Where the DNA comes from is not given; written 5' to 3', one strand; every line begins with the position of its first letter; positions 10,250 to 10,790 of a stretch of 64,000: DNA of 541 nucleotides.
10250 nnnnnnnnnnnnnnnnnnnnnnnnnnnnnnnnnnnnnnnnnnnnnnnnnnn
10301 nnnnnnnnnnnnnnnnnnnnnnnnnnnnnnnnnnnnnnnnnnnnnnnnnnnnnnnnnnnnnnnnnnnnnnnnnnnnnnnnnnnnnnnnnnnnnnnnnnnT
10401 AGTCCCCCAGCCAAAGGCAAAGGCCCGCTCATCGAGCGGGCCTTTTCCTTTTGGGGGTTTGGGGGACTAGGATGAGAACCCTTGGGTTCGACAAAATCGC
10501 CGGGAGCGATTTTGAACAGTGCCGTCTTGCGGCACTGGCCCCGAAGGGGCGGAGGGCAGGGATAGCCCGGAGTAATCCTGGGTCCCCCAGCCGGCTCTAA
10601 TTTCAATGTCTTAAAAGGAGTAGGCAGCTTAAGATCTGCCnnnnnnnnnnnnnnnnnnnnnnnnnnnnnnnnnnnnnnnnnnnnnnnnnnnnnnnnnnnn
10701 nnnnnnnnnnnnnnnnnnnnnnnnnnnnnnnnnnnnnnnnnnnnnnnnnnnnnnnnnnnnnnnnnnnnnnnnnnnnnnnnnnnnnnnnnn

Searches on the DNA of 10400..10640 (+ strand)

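Call 36: search_dna_similar(query=window:10455-10592:+, collection=ecoli_genomes, mode=distant, max_rows=12, max_evalue=0.01)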
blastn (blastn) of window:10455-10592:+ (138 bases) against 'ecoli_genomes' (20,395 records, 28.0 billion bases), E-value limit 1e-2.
No match.

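Call 37: search_dna_similar(query=window:10455-10592:+, collection=plasmids, mode=distant, max_rows=15, max_evalue=0.01)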
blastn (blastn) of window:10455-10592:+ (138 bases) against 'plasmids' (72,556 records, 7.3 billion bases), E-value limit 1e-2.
No match.

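Call 59: build_rna_model(alignment_id=A2, structure=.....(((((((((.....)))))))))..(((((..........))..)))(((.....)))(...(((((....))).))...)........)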
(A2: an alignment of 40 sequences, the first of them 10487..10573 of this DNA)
Model R1 built from alignment A2 (40 sequences, 94 columns); structure: as given.
model positions 81; base pairs 23; branch points 3; effective number of sequences 2.19; information 0.699 bits per position. Calibrated on 0.2 Mb of random sequence (short: E-values are rough).
structure used (alignment columns):
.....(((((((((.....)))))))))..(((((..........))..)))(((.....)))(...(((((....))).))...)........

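Call 60: search_with_rna_model(model_id=R1, source=window, filters=off, max_evalue=10, show_alignments=6)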
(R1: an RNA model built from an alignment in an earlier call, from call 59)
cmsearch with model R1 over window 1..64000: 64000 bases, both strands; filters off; matches with E-value up to 10: 43.
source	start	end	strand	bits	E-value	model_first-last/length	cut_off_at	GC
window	55754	55841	+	69.9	2.5e-15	1-81/81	no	0.62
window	10487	10579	+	67.9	7.8e-15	1-81/81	no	0.61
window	29672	29741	-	19.7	0.0038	1-81/81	no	0.5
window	12183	12247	+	19.4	0.0045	1-81/81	no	0.63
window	10476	10514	-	15.8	0.033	6-44/81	no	0.54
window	56195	56269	-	14.1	0.084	1-81/81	no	0.6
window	55759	55781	-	13.7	0.11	6-28/81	no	0.48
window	48746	48834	+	12.5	0.21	1-81/81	no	0.62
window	23278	23343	+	12.3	0.23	1-81/81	no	0.64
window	29708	29752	+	9.9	0.87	6-44/81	no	0.62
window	27633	27697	-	9.6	1.1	1-81/81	no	0.74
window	57865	57965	+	9.4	1.2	1-81/81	no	0.67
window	29135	29199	-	8.9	1.6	1-81/81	no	0.66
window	24048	24143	-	8.7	1.8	1-81/81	no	0.62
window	54993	55054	-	8.6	1.9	1-81/81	no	0.73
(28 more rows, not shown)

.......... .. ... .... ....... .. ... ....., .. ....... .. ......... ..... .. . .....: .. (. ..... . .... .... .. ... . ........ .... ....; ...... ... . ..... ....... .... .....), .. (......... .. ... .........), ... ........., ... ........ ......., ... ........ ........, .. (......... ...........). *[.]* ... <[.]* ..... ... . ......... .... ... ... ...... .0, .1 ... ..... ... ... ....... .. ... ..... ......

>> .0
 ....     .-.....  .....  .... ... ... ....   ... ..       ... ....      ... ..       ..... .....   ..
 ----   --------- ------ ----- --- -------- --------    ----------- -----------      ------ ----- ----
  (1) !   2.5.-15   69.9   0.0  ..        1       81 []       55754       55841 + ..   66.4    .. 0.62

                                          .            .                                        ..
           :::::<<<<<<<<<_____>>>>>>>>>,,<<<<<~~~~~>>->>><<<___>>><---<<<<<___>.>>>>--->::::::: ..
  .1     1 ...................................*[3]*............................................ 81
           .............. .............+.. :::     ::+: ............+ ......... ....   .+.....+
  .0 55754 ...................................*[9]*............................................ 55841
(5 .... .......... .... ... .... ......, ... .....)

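Call 61: search_with_rna_model(model_id=R1, source=L241, filters=off, max_evalue=10, show_alignments=2)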
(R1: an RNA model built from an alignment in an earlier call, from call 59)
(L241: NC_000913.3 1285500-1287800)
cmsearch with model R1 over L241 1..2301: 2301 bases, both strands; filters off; matches with E-value up to 10: 15.
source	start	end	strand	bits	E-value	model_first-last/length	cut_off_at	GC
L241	1580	1657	-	27.5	1.8e-06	1-81/81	no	0.65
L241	1224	1301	-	25.9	4.2e-06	1-81/81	no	0.64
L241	1402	1490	-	23.2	1.9e-05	1-81/81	no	0.63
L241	1877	1949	-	14.7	0.0022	1-81/81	no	0.58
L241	174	243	+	1.5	3.5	1-81/81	no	0.59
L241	1758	1775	-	1.4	3.6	1-81/81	no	0.44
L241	2052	2069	-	1.4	3.6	1-81/81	no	0.44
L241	448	507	-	0.4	6.6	1-81/81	no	0.65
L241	1360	1371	+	0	8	1-81/81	no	0.33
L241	1949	2007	+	0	8.1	1-81/81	no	0.47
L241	1953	2027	-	-0.2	8.8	1-81/81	no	0.48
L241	1782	1846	+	-0.2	8.9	1-81/81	no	0.54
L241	530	544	-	-0.3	9.4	1-81/81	no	0.47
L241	1114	1177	+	-0.3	9.4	1-81/81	no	0.55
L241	431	490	+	-0.3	9.8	1-81/81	no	0.63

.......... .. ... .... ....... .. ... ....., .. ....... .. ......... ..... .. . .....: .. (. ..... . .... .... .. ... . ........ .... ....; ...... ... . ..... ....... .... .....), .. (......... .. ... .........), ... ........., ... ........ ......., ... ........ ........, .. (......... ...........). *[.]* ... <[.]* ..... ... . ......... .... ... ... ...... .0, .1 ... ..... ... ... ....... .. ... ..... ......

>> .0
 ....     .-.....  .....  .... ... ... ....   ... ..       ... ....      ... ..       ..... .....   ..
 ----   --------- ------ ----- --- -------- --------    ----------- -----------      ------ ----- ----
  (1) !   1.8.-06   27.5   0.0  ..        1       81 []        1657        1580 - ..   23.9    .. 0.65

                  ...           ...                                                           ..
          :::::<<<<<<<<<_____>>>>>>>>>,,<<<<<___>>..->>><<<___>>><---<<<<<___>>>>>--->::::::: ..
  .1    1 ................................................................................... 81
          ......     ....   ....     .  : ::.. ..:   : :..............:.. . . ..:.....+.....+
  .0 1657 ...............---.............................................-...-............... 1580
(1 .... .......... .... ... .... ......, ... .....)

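Call 63: search_with_rna_model(model_id=R1, sources=[L242, L243, L244, L245, L246, L247, L248, L249, L250, L251, L252, L253, L254, L255, L256, L257, L258, L259, L260, L261, L262, L263, L264, L265, L266, L267, L268, L269, L270, L271, L272, L273, L274, L275, L276, L277, L278, L279, L280, L281, L282, L283, L284, L285, L286, L287, L288, L289, L290, L291, L292, L293, L294, L295, L296, L297, L298, L299, L300, L301, L302, L303, L304, L305, L306, L307, L308, L309, L310, L311, L312, L313, L314, L315, L316, L317, L318, L319, L320, L321, L322, L323, L324, L325, L326, L327, L328, L329, L330, L331, L332, L333, L334, L335, L336, L337, L338, L339, L340, L341], max_evalue=0.001, make_alignment=true)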
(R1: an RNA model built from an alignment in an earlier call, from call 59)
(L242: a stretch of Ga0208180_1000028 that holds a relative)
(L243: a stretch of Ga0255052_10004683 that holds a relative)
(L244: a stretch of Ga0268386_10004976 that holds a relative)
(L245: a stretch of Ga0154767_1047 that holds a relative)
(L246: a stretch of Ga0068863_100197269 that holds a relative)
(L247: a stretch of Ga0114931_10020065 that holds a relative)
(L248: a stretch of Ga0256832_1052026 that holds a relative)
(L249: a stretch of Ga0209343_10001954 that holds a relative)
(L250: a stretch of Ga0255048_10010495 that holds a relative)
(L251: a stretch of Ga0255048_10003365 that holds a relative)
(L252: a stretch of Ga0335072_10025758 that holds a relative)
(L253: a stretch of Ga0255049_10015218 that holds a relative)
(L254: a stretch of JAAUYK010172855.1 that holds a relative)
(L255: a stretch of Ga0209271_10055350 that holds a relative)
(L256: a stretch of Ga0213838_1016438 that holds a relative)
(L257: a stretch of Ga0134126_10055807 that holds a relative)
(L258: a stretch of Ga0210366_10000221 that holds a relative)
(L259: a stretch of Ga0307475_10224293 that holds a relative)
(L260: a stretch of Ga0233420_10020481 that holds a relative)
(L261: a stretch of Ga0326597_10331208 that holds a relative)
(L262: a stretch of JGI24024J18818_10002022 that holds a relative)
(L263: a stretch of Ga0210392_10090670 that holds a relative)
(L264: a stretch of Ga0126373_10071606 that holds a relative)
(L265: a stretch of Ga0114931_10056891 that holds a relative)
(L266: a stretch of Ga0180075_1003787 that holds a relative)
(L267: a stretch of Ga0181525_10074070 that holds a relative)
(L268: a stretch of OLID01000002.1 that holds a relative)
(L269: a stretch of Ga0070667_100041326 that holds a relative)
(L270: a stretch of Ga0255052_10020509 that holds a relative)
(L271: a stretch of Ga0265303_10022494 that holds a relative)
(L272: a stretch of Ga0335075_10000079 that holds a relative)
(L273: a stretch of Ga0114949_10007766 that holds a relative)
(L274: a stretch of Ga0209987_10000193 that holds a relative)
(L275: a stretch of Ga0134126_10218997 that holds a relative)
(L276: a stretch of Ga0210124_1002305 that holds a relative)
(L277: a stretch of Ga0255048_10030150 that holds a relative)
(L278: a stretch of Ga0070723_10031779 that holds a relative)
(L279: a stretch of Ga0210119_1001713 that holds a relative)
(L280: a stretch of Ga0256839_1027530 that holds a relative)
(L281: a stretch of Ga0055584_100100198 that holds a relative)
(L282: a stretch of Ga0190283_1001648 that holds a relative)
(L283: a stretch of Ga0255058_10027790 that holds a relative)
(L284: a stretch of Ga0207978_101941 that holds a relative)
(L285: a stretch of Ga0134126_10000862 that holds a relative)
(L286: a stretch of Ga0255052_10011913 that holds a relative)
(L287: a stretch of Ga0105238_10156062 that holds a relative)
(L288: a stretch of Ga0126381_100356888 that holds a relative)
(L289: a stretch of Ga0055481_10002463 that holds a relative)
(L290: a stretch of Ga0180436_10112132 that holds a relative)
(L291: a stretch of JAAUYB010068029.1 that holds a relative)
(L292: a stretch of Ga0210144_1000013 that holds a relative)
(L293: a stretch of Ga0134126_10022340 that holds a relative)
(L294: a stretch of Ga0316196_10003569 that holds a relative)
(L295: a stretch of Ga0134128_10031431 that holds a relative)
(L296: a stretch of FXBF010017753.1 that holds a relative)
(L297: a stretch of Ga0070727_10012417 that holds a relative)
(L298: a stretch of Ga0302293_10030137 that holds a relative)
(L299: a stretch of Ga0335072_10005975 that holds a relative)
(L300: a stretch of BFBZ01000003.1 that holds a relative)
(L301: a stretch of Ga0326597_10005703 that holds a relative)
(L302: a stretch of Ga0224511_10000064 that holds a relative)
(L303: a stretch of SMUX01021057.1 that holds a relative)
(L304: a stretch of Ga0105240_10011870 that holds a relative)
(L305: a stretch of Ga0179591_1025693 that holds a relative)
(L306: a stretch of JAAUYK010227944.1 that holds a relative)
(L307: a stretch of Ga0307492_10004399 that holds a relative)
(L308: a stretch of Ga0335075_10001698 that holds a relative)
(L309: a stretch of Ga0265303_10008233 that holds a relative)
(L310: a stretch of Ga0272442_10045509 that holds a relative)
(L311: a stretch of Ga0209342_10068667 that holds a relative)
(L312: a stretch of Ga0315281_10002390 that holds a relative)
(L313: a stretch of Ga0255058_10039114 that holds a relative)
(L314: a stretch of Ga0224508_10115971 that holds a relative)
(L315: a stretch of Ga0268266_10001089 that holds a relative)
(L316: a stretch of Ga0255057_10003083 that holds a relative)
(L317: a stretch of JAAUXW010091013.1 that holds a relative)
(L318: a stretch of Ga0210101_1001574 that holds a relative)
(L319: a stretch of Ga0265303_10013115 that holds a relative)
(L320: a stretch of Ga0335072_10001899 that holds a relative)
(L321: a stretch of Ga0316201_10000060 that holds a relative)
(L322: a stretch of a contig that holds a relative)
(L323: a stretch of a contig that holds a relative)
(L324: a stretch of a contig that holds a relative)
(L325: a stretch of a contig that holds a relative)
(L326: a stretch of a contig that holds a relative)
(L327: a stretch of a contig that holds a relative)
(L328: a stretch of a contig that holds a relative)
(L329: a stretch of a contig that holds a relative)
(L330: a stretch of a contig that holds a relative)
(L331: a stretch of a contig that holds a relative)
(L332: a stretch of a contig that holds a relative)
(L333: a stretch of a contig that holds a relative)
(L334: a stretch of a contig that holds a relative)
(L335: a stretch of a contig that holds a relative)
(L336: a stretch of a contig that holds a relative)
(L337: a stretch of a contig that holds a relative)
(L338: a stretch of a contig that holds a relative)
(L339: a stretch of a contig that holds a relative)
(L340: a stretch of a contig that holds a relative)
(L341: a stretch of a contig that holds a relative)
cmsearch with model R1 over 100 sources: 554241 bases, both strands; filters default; matches with E-value up to 0.001: 129.
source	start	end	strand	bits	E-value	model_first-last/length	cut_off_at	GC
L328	2655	2735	-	92.4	7.5e-20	1-81/81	no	0.56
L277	2056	2136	+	91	1.6e-19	1-81/81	no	0.62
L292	3320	3400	+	90.3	2.5e-19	1-81/81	no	0.62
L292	11749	11829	+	90.3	2.5e-19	1-81/81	no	0.62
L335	1071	1151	-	89.8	3.2e-19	1-81/81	no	0.67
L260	1227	1307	+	87.9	9.5e-19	1-81/81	no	0.67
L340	161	241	+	87.8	9.8e-19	1-81/81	no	0.6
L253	1900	1981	+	87.7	1e-18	1-81/81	no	0.59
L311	1852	1933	-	87.6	1.1e-18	1-81/81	no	0.67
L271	148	228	-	87.4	1.2e-18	1-81/81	no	0.59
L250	4245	4326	+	86.2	2.4e-18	1-81/81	no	0.62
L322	189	269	+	85.6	3.3e-18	1-81/81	no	0.62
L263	845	927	-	84.9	4.9e-18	1-81/81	no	0.59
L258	2323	2405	+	84.5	6.2e-18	1-81/81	no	0.55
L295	5014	5093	+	84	8.2e-18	1-81/81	no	0.68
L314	1515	1592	+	83.4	1.2e-17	1-81/81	no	0.67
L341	5296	5375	-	83.2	1.3e-17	1-81/81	no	0.57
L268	3031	3111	+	82.4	2e-17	1-81/81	no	0.6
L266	299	380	+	81.9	2.7e-17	1-81/81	no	0.63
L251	8045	8125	-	81.8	2.8e-17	1-81/81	no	0.53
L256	1127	1208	-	81.6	3.1e-17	1-81/81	no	0.59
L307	2604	2686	+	81.3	3.6e-17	1-81/81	no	0.59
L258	2618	2698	+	81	4.3e-17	1-81/81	no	0.56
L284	1161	1242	+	81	4.3e-17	1-81/81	no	0.6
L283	98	177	-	80.8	4.9e-17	1-81/81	no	0.64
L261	227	307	+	80.7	5.3e-17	1-81/81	no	0.6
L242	14391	14472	-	80.7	5.3e-17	1-81/81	no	0.59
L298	600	681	+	80.5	5.8e-17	1-81/81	no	0.59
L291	519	598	-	80.3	6.6e-17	1-81/81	no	0.65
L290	1715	1794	-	80.1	7.2e-17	1-81/81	no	0.68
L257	2753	2837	-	79.4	1.1e-16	1-81/81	no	0.71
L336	2673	2754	+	78.7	1.6e-16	1-81/81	no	0.65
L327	11030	11113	+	77.8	2.6e-16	1-81/81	no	0.69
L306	857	937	+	77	4.1e-16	1-81/81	no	0.49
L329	369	448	+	76.8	4.6e-16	1-81/81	no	0.7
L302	1216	1304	+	76.8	4.6e-16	1-81/81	no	0.54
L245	10996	11075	+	76.4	5.8e-16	1-81/81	no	0.59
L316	4377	4454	+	76.3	6.1e-16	1-81/81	no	0.68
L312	12923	13003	-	76.2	6.5e-16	1-81/81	no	0.63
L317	30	109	-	76.1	6.6e-16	1-81/81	no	0.61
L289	126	205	+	75.9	7.5e-16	1-81/81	no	0.7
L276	7536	7620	+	75.6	8.7e-16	1-81/81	no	0.6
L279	3345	3425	-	75.4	9.9e-16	1-81/81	no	0.56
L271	305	385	-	74.6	1.5e-15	1-81/81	no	0.58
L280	1136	1227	+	74.2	2e-15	1-81/81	no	0.7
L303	4330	4410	+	74.1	2.1e-15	1-81/81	no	0.6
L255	307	395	-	73.5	2.9e-15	1-81/81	no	0.65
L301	514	605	+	73.2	3.3e-15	1-81/81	no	0.58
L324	274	358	-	73.1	3.5e-15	1-81/81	no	0.66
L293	865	945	+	72.2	5.8e-15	1-81/81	no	0.72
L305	428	512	+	72.2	5.9e-15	1-81/81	no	0.66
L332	1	78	+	72.2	6.1e-15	5-81/81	5'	0.59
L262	2448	2539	-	72.1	6.2e-15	1-81/81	no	0.57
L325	603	694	+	72.1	6.3e-15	1-81/81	no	0.61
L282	204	283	+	71.8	7.3e-15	1-81/81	no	0.52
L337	2993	3077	+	71.7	8.1e-15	1-81/81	no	0.61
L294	247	333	-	71.6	8.4e-15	1-81/81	no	0.67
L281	1339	1421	+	71.1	1.1e-14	1-81/81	no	0.6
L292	2579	2663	-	71.1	1.1e-14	1-81/81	no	0.68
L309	4902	4992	-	70.4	1.6e-14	1-81/81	no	0.67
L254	102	192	-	70.4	1.7e-14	1-81/81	no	0.64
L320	2120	2204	+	70.3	1.7e-14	1-81/81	no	0.72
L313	1052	1136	-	70.3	1.8e-14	1-81/81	no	0.64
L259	536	629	-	70.2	1.8e-14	1-81/81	no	0.69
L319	5129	5219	-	69.4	2.8e-14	1-81/81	no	0.67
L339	396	485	-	69.2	3.1e-14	1-81/81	no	0.43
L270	3285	3363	+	69.1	3.3e-14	1-81/81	no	0.65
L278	2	86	+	68.8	3.9e-14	1-81/81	no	0.61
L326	117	194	-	68.8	3.9e-14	1-81/81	no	0.68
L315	6809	6902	-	68.8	4e-14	1-81/81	no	0.66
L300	13068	13153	-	68.7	4.2e-14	1-81/81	no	0.69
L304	11990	12083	-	68.4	5e-14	1-81/81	no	0.71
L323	6204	6288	-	68.4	5e-14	1-81/81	no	0.65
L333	1169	1244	-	68.2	5.5e-14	1-81/81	no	0.66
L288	1322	1402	-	68.1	5.9e-14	1-81/81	no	0.67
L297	2580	2658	+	67.4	8.7e-14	1-81/81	no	0.66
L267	1784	1875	+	66.8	1.2e-13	1-81/81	no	0.62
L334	13774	13860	-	66.6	1.4e-13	1-81/81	no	0.62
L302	1478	1566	+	65.8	2.1e-13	1-81/81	no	0.49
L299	7597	7682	+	65.6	2.4e-13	1-81/81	no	0.69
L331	1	86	+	65.6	2.4e-13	1-81/81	no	0.69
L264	3033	3118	+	65.4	2.7e-13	1-81/81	no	0.67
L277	1647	1727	+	64.6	4.1e-13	1-81/81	no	0.47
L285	1318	1402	+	64.6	4.1e-13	1-81/81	no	0.72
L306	1802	1880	+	64.6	4.2e-13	1-81/81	no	0.53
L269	168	264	+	64.3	5e-13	1-81/81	no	0.67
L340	495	576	+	64.3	5e-13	1-81/81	no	0.65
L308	1741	1826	-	64.1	5.5e-13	1-81/81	no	0.7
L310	1363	1452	-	64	6e-13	1-81/81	no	0.61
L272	1304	1388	+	63.3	8.5e-13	1-81/81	no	0.67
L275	1897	1982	-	63.2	9.1e-13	1-81/81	no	0.69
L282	555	634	+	62.9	1.1e-12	1-81/81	no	0.52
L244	7573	7677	-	62.6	1.3e-12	1-81/81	no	0.6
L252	2913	2994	+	62.3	1.5e-12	1-81/81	no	0.7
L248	1716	1795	-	61.6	2.2e-12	1-81/81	no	0.64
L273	3074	3163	+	61.4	2.5e-12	1-81/81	no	0.64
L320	487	572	-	60.7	3.6e-12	1-81/81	no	0.69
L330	46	136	-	60.3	4.7e-12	1-81/81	no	0.67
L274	777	914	-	59.2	8.6e-12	1-81/81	no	0.56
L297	2182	2260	+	58.9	9.9e-12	1-81/81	no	0.63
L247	7315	7384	+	57.8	1.8e-11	1-81/81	no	0.6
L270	3448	3497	+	57.6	2.1e-11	1-51/81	3'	0.62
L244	7897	8002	-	56.7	3.4e-11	1-81/81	no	0.62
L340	279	363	-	55.6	6.2e-11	1-81/81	no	0.51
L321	8879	8956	+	55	9e-11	1-81/81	no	0.63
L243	6034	6120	+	51.9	5.1e-10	1-81/81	no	0.6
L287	1391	1475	+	50.7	9.6e-10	1-81/81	no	0.59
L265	38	114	+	50.6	1e-09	1-81/81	no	0.57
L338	4089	4164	-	49.8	1.6e-09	1-81/81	no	0.63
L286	1345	1431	+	49.1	2.4e-09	1-81/81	no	0.61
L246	1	49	-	48.3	3.8e-09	1-48/81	3'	0.63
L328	2528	2606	+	48.1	4.1e-09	1-81/81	no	0.47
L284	1357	1434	+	47.8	5e-09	1-81/81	no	0.58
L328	3139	3217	-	46.8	8.5e-09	1-81/81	no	0.49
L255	183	265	-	44.9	2.5e-08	1-81/81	no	0.66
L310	163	244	+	41.8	1.4e-07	1-81/81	no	0.48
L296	1987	2036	+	41.2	2e-07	1-47/81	3'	0.64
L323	6050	6131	+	41.2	2e-07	1-81/81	no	0.6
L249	1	48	-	38.3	1e-06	1-49/81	3'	0.54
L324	476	562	-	37.6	1.5e-06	1-81/81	no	0.61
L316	4461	4535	+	36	3.6e-06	1-81/81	no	0.6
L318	3743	3838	+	35.9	3.9e-06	1-81/81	no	0.6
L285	622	705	-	32.9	2e-05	1-81/81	no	0.69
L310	1536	1613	-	32.3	2.9e-05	1-81/81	no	0.63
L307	2818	2894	+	29.7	0.00012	1-81/81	no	0.42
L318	3922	3995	+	29.4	0.00014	1-81/81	no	0.7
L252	6460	6530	-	29.1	0.00017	1-81/81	no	0.62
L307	2764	2828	-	28.2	0.00028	1-81/81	no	0.45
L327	11130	11200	-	27.1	0.00052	26-81/81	5'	0.68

Alignment A3: 129 matches aligned to the model, 199 columns, each read 5' to 3' on its own strand. Consensus structure (alignment columns), stored with it:
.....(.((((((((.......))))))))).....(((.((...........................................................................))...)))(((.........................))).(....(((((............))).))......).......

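Call 69: search_rna_families(sources=[L328, L277, L292, L335, L260, L253, L311, L250, L295, L266, L251, L307, L284, L283, L261, L242, L291, L336, L327, L340], threshold=gathering)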
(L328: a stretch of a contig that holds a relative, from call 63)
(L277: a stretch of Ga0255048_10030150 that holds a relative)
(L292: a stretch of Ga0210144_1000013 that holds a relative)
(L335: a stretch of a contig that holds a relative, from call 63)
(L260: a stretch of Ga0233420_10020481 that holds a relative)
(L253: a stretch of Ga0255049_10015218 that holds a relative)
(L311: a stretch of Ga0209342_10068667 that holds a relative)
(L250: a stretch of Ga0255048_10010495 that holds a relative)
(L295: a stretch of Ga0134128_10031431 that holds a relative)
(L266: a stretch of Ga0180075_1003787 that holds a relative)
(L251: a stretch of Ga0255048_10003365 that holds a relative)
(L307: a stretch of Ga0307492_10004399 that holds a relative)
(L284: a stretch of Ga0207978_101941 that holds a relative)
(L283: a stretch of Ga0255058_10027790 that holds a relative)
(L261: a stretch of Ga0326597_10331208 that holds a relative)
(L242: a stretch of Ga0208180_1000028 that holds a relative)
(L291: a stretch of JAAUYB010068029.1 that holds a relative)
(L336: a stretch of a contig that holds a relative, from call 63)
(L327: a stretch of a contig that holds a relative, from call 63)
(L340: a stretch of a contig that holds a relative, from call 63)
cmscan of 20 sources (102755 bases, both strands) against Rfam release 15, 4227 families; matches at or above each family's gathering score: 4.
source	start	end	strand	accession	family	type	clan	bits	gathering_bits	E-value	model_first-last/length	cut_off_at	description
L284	796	1070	+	RF02005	group-II-D1D4-6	Intron;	CL00102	112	49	1.1e-30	1-225/225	no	Group II catalytic intron D1-D4-6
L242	14547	14662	-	RF00001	5S_rRNA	Gene; rRNA;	CL00113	98.7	38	4.2e-20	1-120/120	no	5S ribosomal RNA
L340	1326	1399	+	RF00005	tRNA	Gene; tRNA;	CL00001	59.1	29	4.9e-10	1-71/71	no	tRNA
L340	1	64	+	RF00005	tRNA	Gene; tRNA;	CL00001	44.4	29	5.4e-06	11-71/71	5'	tRNA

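Call 74: search_rna_families(source=window, start=10400, end=10640, threshold=evalue, max_evalue=10, show_alignments=1)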
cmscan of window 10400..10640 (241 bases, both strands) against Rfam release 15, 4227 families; matches with E-value up to 10: 19.
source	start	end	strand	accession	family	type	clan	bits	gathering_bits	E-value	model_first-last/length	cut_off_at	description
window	10482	10572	+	RF02902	AaHKsRNA22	Gene; sRNA;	-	27.1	39.8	0.0022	1-101/101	no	Aggregatibacter sRNA 22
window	10451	10592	+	RF00391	RtT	Cis-reg;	-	24.4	45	0.0081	1-130/130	no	RtT RNA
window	10400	10450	+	RF00506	Thr_leader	Cis-reg; leader;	-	22.2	55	0.036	64-118/118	5'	Threonine operon leader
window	10414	10485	-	RF00506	Thr_leader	Cis-reg; leader;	-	21.7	55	0.045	1-118/118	no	Threonine operon leader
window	10417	10447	+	RF02607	AbsR25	Gene; sRNA;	-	21.4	47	0.1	134-164/164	no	Acinetobacter sRNA 25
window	10400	10453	+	RF02069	STnc70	Gene; sRNA;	-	20.2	40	0.037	87-149/149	5'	Enterobacterial sRNA STnc70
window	10404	10464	+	RF00992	mir-593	Gene; miRNA;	-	19.4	100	0.079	1-100/100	no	mir-593 microRNA precursor family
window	10400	10449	+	RF00513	Trp_leader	Cis-reg; leader;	-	19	41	0.13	44-100/100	5'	Tryptophan operon leader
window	10413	10451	+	RF03568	mir-3204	Gene; miRNA;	-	17.7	90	0.44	1-75/75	no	mir-3204 microRNA precursor family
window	10400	10475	+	RF02006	mir-1253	Gene; miRNA;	-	17.2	103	0.68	9-94/94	5'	mir-1253 microRNA precursor family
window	10415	10454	+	RF00489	ctRNA_p42d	Gene; antisense;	-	16.3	50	0.59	1-46/46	no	ctRNA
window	10401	10449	+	RF02278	Betaproteobacteria_toxic_sRNA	Gene; sRNA;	-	15.2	50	0.97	1-64/64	no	Betaproteobacteria toxic small RNA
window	10537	10593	-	RF01716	PhotoRC-I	Cis-reg;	-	15.1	45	0.12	1-44/44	no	PhotoRC-I RNA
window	10415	10479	-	RF02278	Betaproteobacteria_toxic_sRNA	Gene; sRNA;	-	13.7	50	2.3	1-64/64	no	Betaproteobacteria toxic small RNA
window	10419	10445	+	RF04254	mir-1677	Gene; miRNA;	-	13.6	84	7.3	1-76/76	no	mir-1677 microRNA precursor family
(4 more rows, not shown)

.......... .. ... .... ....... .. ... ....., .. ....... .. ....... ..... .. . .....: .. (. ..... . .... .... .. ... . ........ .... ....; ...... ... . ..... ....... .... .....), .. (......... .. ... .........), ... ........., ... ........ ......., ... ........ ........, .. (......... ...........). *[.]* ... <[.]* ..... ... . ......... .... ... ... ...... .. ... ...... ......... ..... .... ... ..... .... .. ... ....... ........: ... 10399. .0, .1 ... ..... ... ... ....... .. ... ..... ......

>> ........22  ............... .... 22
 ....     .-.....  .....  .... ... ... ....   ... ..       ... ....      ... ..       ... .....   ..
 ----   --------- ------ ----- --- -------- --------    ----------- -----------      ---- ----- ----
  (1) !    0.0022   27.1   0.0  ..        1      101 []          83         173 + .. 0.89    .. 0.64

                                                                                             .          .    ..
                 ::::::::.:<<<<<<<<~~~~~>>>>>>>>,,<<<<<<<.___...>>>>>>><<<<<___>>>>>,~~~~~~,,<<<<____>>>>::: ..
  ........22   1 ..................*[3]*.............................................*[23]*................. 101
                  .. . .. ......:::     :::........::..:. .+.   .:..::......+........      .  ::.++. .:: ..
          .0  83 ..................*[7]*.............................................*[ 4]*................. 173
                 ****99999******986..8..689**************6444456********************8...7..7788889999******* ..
